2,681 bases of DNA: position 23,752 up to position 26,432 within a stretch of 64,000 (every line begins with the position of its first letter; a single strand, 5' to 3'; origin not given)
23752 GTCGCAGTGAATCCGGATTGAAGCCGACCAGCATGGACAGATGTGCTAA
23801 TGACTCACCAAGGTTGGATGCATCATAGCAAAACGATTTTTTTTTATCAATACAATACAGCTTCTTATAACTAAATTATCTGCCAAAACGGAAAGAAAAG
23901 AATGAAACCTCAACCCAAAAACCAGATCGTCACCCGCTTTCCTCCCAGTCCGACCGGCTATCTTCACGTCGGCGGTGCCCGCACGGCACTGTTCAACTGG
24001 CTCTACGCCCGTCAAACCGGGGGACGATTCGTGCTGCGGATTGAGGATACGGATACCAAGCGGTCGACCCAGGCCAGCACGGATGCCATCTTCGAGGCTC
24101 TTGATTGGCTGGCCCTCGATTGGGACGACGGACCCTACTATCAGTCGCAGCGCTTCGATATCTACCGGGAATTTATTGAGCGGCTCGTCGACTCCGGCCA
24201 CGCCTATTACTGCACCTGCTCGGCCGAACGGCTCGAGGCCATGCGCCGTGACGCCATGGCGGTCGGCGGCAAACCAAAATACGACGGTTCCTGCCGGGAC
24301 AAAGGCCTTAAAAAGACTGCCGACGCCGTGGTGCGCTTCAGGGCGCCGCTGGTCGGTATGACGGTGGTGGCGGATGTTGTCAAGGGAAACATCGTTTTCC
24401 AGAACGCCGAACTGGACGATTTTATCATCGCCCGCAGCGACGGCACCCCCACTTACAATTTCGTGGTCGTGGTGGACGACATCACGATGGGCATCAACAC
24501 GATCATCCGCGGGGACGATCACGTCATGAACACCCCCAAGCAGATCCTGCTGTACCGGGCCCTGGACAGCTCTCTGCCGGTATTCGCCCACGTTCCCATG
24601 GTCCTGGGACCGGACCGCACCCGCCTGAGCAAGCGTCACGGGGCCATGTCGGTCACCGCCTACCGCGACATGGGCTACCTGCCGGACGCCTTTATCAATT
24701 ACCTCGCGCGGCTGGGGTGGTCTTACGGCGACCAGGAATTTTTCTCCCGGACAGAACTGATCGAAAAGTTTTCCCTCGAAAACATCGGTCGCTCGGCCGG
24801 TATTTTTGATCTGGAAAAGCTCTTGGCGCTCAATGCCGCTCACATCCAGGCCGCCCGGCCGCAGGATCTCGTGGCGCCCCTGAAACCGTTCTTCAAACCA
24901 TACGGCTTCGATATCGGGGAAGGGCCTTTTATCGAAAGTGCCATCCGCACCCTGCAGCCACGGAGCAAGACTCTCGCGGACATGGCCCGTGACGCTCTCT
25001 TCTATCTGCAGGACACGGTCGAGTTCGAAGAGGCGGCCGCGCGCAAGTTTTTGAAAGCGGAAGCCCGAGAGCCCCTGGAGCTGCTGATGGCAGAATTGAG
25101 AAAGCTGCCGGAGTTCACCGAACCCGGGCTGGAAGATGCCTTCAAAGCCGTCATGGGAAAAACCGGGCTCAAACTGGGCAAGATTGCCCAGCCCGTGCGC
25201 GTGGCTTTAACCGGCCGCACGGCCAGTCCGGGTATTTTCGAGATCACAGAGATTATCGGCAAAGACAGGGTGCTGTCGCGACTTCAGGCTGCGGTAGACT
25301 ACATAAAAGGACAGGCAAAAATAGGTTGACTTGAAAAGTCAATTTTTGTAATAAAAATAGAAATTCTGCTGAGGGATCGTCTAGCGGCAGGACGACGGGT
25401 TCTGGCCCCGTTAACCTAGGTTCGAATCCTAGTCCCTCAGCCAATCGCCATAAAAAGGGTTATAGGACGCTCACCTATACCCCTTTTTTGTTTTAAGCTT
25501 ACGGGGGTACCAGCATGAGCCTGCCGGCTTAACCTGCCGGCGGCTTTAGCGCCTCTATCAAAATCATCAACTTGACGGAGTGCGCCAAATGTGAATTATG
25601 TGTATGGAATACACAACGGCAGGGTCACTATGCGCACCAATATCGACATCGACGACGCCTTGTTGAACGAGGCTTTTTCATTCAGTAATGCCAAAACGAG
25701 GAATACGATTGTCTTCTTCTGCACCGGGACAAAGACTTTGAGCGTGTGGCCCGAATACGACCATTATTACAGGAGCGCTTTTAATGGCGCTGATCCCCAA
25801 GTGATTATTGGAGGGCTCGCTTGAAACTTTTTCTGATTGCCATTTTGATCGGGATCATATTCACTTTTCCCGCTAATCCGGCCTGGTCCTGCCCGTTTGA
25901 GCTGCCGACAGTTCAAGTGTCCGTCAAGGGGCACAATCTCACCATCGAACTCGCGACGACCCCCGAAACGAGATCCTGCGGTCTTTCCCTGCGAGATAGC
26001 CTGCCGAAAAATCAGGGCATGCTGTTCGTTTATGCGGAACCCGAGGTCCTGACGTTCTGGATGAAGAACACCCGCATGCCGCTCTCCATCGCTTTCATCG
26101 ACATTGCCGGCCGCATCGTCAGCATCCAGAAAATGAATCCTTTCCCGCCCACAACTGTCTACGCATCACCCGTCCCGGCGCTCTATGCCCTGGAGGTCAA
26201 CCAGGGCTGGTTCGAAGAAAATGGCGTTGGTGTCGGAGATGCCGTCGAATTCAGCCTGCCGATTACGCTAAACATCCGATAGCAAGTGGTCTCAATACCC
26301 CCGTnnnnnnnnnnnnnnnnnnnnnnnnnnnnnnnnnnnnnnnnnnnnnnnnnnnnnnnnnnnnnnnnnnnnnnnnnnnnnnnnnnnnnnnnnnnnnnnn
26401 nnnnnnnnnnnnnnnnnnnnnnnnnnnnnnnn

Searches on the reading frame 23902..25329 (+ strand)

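Call 36: search_protein_families(library=pfam, proteins=[window:23902-25329:+], max_evalue=0.01)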
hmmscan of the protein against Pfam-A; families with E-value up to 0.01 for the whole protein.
window:23902-25329:+ (475 aa): 2 families
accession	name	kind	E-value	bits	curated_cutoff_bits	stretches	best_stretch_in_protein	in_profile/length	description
PF00749.27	tRNA-synt_1c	-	4.3e-99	331.8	23.4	1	8-307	1-312/314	tRNA synthetases class I (E and Q), catalytic domain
PF19269.4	Anticodon_2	-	2.6e-36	125.5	23.6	1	327-464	6-140/141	Anticodon binding domain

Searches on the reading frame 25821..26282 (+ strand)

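Call 36: search_protein_families(library=pfam, proteins=[window:25821-26282:+], max_evalue=0.01)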
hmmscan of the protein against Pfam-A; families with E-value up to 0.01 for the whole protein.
window:25821-26282:+ (153 aa): 1 family
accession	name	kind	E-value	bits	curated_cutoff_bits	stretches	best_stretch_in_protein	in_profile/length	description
PF02643.20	DUF192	-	1.7e-31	108.6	27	1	41-144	2-96/96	Uncharacterized ACR, COG1430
